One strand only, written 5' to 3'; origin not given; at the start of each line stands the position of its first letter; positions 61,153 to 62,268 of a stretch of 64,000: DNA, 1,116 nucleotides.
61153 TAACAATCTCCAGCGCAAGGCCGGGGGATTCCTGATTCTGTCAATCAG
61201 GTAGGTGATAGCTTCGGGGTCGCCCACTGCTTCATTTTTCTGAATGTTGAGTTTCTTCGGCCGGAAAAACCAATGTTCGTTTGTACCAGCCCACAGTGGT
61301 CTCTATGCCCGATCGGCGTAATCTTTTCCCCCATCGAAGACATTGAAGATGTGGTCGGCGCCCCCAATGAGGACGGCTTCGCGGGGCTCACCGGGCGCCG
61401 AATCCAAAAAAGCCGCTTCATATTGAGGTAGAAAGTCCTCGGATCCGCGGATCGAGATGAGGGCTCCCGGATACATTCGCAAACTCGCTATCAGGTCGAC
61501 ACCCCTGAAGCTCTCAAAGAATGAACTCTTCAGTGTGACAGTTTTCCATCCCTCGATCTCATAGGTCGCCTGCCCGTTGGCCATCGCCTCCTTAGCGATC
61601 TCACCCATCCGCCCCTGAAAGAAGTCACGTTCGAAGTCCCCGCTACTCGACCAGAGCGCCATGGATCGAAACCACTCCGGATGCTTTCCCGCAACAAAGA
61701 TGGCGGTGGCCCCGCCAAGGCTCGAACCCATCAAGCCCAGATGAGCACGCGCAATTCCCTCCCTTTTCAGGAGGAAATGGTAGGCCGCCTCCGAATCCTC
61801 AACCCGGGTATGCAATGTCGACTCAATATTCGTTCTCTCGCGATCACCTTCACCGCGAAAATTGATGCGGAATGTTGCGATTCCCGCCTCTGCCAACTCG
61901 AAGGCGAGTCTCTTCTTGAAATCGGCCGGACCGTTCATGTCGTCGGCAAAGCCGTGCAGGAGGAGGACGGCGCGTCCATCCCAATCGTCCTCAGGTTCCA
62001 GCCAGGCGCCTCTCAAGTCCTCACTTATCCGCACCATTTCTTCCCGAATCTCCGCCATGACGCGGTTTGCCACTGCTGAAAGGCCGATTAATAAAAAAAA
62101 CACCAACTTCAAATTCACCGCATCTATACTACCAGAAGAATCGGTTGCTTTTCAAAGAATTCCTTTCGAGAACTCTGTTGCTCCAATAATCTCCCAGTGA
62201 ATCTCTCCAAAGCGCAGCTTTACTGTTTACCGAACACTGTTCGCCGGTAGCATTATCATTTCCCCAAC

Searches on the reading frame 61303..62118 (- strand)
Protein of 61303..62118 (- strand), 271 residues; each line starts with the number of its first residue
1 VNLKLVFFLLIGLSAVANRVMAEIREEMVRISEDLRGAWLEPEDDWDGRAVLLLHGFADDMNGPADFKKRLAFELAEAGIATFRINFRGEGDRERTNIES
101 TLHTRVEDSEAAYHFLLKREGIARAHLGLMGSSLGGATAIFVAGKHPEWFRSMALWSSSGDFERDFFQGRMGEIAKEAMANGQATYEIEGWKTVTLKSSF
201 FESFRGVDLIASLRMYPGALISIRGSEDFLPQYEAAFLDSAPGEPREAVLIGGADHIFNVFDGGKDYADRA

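Call 52: search_protein_families(library=pfam, proteins=[window:61303-62118:-], max_evalue=0.00001)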
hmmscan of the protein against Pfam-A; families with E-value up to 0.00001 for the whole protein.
window:61303-62118:- (271 aa): 4 families
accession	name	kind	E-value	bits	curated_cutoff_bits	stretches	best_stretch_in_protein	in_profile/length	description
PF12146.15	Hydrolase_4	-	3.2e-10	40.1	27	1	50-160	6-111/239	Serine aminopeptidase, S33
PF00561.26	Abhydrolase_1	-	2.1e-07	31.3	25.8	1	50-158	2-102/245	alpha/beta hydrolase fold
PF00326.27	Peptidase_S9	-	2.1e-07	31.1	22.6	1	75-189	10-127/213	Prolyl oligopeptidase family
PF12697.13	Abhydrolase_6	-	4.1e-06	28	26.3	1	51-260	1-207/217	Alpha/beta hydrolase family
